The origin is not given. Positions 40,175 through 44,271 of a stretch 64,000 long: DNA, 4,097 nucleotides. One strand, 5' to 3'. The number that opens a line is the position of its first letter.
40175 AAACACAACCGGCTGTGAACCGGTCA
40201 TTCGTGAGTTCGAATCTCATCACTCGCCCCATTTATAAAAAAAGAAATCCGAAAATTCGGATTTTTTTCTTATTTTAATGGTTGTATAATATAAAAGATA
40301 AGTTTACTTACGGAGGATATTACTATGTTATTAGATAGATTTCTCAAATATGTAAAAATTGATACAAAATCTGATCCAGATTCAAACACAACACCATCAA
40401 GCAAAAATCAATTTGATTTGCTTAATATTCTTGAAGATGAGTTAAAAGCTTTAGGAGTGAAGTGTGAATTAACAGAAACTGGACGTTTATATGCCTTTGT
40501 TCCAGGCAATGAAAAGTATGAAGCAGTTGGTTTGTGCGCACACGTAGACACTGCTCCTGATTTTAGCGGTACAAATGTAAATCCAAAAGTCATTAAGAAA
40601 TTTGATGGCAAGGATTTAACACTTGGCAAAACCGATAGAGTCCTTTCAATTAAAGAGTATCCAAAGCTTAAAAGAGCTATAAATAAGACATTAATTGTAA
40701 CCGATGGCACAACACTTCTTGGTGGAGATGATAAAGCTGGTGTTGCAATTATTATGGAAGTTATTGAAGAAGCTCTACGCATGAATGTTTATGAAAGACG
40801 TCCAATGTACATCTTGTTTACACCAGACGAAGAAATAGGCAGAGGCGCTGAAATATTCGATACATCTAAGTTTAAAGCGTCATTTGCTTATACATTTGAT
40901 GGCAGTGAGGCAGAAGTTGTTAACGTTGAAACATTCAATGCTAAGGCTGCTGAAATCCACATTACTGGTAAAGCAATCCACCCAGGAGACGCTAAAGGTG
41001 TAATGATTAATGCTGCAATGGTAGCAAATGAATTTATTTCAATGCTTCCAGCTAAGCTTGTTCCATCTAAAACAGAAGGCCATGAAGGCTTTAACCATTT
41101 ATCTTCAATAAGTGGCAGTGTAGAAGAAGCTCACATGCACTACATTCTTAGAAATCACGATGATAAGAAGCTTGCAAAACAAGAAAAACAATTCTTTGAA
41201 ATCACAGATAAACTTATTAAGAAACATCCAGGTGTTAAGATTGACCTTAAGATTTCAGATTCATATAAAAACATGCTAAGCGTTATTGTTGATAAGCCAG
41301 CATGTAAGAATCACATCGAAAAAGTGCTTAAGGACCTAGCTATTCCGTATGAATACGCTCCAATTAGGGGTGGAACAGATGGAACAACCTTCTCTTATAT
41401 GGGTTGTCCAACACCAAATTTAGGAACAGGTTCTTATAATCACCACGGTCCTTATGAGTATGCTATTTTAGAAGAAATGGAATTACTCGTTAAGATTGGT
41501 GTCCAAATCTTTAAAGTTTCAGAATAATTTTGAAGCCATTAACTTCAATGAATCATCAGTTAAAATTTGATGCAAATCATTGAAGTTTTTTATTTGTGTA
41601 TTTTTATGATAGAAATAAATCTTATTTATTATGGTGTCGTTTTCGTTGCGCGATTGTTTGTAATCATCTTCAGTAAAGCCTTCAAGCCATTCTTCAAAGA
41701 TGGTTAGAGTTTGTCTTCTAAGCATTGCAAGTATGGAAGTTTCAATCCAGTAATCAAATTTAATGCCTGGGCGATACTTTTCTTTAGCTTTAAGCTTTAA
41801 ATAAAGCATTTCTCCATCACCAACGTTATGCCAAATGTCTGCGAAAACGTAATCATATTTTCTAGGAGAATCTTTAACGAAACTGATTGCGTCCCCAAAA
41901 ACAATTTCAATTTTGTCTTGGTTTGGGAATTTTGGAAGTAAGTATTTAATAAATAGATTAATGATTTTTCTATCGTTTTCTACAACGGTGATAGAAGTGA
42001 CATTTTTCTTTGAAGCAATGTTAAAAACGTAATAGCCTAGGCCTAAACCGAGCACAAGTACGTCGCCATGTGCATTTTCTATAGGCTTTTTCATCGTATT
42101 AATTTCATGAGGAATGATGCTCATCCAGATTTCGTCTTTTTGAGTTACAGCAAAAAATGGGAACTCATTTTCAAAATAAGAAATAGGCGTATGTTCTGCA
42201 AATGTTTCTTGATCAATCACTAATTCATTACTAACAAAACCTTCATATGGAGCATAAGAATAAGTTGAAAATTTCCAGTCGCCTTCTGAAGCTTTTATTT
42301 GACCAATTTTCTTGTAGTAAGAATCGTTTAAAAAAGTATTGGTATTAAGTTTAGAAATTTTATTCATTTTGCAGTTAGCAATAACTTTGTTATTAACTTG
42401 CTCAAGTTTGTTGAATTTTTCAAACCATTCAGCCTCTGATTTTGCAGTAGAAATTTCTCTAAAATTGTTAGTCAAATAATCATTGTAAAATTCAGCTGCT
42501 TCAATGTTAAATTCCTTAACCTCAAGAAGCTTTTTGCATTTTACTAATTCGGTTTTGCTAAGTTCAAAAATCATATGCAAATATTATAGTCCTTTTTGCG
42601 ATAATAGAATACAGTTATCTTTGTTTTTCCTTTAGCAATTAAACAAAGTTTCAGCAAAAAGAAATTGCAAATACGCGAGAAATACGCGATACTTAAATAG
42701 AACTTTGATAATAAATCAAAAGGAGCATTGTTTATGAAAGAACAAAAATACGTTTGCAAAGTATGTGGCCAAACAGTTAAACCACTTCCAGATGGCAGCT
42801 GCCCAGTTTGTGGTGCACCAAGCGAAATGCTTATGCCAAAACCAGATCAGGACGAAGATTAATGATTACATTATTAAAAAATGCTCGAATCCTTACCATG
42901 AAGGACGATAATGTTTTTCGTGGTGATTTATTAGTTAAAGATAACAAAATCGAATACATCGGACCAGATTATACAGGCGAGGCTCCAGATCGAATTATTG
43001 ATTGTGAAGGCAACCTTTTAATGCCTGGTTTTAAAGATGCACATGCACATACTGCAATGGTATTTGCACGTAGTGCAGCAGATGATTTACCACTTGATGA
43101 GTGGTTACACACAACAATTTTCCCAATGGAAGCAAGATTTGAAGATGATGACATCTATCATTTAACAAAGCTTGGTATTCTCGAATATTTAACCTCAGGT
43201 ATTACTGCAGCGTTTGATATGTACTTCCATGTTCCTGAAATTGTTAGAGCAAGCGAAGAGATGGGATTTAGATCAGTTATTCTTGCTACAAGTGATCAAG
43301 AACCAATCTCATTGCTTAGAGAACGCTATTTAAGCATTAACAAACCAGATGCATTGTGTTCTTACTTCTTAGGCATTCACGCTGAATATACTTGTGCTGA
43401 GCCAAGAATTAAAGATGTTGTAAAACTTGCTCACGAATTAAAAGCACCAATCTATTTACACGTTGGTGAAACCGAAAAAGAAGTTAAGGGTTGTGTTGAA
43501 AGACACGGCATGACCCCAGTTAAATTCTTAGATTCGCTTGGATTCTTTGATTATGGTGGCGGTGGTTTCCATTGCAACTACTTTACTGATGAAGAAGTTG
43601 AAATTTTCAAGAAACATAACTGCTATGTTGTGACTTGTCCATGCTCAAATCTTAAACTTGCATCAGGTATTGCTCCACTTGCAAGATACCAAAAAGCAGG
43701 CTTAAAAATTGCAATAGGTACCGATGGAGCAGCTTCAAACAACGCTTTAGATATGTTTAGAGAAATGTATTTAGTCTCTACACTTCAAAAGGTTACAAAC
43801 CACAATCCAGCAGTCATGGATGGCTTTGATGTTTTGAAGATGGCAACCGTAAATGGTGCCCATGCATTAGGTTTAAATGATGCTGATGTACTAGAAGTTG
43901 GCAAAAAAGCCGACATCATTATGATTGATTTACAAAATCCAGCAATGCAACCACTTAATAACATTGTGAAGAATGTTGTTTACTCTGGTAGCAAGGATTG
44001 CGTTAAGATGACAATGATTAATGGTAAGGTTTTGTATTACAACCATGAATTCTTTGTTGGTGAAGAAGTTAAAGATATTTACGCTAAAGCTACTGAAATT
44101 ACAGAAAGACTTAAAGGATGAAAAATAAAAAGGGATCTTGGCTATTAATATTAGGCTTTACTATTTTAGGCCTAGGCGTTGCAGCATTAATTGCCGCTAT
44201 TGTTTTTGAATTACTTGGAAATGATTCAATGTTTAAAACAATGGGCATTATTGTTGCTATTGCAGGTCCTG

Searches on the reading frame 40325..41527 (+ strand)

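Call 79: search_protein_families(library=pfam, proteins=[window:40325-41527:+], max_evalue=0.01)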
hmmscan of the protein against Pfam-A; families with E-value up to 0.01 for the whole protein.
window:40325-41527:+ (400 aa): 3 families
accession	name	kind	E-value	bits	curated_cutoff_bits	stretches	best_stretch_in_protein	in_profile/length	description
PF07687.19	M20_dimer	-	5.8e-13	49.2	21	1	202-299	2-104/107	Peptidase dimerisation domain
PF01546.33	Peptidase_M20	-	4.2e-12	46.9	24.6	1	135-395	35-203/206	Peptidase family M20/M25/M40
PF05343.19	Peptidase_M42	-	9.6e-11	41.7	23.2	1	135-227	134-221/292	M42 glutamyl aminopeptidase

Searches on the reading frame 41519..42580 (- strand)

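Call 79: search_protein_families(library=pfam, proteins=[window:41519-42580:-], max_evalue=0.01)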
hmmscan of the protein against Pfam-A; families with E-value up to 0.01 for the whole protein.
window:41519-42580:- (353 aa): 2 families
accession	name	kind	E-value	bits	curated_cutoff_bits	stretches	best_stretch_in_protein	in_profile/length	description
PF01564.23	Spermine_synth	-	5.6e-12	46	22.9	1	171-262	19-112/186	Spermine/spermidine synthase domain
PF20157.4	Maf_flag10_N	-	0.00028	20.9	23.5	1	166-204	107-145/228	Glycosyltransferase Maf N-terminal domain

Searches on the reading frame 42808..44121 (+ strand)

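Call 58: search_protein_families(library=pfam, proteins=[window:42808-44121:+], max_evalue=0.00001)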
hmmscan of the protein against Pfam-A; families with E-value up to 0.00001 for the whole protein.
window:42808-44121:+ (437 aa): 2 families
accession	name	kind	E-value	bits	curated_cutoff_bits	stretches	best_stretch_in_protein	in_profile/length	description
PF01979.26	Amidohydro_1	-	3.3e-61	207.9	25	1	71-408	2-344/345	Amidohydrolase family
PF07969.17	Amidohydro_3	-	4.7e-18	66.3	29.7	1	195-410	258-472/472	Amidohydrolase family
